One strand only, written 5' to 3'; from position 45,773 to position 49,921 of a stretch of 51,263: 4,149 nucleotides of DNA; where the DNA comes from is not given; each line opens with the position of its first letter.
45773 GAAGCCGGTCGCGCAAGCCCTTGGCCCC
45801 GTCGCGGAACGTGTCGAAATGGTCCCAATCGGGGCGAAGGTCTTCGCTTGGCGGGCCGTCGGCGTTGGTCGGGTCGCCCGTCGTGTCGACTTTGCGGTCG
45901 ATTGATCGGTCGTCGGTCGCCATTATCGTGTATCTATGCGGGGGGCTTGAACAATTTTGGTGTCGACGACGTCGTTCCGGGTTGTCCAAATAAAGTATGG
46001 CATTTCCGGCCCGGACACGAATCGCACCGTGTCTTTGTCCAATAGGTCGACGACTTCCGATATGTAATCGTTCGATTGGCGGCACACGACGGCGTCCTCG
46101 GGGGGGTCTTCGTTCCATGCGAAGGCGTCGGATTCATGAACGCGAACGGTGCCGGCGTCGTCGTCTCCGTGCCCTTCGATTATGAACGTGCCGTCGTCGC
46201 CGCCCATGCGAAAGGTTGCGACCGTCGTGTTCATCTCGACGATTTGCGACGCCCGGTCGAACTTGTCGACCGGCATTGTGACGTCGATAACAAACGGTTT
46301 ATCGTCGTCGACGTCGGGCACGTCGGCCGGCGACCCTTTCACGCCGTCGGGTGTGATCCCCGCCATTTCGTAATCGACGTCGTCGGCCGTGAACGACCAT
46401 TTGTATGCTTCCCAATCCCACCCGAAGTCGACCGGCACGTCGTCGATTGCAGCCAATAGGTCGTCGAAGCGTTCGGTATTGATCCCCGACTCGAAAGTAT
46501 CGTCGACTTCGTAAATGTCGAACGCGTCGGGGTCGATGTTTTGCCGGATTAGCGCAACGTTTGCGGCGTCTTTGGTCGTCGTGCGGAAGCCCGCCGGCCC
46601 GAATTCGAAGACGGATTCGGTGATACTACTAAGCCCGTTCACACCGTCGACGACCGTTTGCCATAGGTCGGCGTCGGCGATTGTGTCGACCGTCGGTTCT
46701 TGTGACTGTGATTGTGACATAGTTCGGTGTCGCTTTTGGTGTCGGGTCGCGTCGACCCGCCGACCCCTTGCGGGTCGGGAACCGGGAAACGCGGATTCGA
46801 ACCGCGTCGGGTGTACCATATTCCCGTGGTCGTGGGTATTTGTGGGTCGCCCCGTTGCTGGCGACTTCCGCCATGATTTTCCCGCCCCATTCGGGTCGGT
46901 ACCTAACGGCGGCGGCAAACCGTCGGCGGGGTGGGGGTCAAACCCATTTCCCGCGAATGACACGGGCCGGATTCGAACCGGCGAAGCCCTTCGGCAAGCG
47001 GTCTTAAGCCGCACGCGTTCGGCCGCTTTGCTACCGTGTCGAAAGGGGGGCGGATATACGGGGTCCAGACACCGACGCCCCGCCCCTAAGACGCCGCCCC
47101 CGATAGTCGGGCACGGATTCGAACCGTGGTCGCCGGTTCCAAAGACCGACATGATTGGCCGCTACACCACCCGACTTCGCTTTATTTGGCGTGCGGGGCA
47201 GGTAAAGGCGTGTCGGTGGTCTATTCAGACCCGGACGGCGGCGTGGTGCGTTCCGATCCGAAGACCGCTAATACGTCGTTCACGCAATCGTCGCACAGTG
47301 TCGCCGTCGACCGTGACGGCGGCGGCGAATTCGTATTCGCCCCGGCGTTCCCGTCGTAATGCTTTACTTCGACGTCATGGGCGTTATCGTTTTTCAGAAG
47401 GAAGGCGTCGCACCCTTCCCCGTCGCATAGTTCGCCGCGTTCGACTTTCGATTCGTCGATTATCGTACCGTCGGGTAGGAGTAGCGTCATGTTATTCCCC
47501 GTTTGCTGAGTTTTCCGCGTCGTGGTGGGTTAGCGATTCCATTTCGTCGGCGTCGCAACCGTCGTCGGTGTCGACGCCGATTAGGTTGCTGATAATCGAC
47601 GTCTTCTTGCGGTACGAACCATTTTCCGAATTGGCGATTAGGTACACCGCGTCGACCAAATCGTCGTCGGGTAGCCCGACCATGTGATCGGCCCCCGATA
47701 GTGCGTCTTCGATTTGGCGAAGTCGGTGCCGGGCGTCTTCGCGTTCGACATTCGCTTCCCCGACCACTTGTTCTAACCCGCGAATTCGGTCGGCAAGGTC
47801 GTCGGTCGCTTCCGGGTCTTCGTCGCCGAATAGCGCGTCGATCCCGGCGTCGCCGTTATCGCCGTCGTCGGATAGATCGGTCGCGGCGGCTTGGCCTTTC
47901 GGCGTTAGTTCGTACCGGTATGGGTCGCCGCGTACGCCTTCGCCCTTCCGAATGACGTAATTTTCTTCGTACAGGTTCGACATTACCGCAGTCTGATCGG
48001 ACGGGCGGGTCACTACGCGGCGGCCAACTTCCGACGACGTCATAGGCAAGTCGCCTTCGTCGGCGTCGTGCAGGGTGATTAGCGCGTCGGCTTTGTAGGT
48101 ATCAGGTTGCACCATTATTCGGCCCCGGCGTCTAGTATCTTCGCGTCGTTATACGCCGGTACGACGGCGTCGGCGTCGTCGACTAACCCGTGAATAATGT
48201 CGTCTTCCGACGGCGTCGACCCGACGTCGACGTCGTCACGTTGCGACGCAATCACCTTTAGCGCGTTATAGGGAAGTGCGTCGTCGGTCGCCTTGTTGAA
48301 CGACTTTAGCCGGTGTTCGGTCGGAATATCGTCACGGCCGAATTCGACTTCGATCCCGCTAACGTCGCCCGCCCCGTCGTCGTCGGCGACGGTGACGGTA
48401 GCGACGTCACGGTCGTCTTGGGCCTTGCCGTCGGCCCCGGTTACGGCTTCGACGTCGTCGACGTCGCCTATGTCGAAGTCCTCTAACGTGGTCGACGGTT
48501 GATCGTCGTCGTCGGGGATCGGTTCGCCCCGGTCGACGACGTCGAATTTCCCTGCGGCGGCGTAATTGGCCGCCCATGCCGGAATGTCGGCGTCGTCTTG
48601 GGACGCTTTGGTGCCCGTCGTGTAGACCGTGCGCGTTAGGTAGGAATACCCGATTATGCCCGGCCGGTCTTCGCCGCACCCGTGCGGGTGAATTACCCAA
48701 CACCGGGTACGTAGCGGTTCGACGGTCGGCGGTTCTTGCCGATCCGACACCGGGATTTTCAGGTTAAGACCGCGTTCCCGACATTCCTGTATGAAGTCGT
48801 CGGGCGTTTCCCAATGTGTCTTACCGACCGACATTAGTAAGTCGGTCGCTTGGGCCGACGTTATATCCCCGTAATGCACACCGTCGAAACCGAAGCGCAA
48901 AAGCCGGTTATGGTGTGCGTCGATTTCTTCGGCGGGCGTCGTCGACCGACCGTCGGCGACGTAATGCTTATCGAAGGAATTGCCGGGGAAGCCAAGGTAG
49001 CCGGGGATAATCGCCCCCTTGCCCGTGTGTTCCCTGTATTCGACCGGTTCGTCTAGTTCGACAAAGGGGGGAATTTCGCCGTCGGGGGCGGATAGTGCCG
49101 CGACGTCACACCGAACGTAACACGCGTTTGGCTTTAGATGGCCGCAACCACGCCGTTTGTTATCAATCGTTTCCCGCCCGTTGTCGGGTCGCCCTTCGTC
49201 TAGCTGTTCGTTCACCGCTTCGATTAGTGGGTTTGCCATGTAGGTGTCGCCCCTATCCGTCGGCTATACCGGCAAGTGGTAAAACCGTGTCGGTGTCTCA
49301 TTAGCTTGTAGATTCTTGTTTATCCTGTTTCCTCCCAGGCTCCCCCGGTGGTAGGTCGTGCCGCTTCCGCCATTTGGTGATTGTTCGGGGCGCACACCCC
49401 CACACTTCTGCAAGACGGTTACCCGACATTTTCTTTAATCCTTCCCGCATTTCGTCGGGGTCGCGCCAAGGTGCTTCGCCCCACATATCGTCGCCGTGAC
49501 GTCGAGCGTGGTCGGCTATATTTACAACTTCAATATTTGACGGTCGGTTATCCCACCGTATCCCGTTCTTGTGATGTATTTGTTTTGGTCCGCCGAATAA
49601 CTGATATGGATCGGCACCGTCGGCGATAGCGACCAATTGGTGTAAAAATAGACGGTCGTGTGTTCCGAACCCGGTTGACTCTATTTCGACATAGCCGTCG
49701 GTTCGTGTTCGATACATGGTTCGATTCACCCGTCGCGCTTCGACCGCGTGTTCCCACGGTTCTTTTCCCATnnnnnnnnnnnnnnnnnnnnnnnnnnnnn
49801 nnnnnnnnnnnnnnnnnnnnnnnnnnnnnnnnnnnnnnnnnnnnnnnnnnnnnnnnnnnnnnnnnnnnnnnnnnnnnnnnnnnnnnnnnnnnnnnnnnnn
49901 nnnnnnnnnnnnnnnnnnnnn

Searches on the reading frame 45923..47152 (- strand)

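Call 11: search_protein_families(library=pfam, proteins=[window:45923-47152:-], max_evalue=0.001)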
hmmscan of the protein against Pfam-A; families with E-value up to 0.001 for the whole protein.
window:45923-47152:- (409 aa): 0 families

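Call 65: search_protein_families(library=phrogs, proteins=[window:45923-47152:-], max_evalue=0.001)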
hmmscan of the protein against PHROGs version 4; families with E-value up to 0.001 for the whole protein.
window:45923-47152:- (409 aa): 1 family
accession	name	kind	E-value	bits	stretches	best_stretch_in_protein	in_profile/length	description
phrog_947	-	DNA, RNA and nucleotide metabolism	0.00047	20.2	0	158-301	6-138/368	DNA polymerase processivity factor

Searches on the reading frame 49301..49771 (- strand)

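Call 41: search_protein_families(library=pfam, proteins=[window:49301-49771:-], max_evalue=0.01)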
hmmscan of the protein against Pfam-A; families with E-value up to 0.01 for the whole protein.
window:49301-49771:- (156 aa): 3 families
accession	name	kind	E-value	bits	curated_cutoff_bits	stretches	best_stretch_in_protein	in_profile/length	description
PF13392.12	HNH_3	-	2.3e-08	34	24.8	1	63-90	19-46/46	HNH endonuclease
PF13384.12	HTH_23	-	0.002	18.3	24.6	1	114-138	17-41/50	Homeodomain-like domain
PF12728.13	HTH_17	-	0.0051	17.5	27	0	120-147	7-34/51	Helix-turn-helix domain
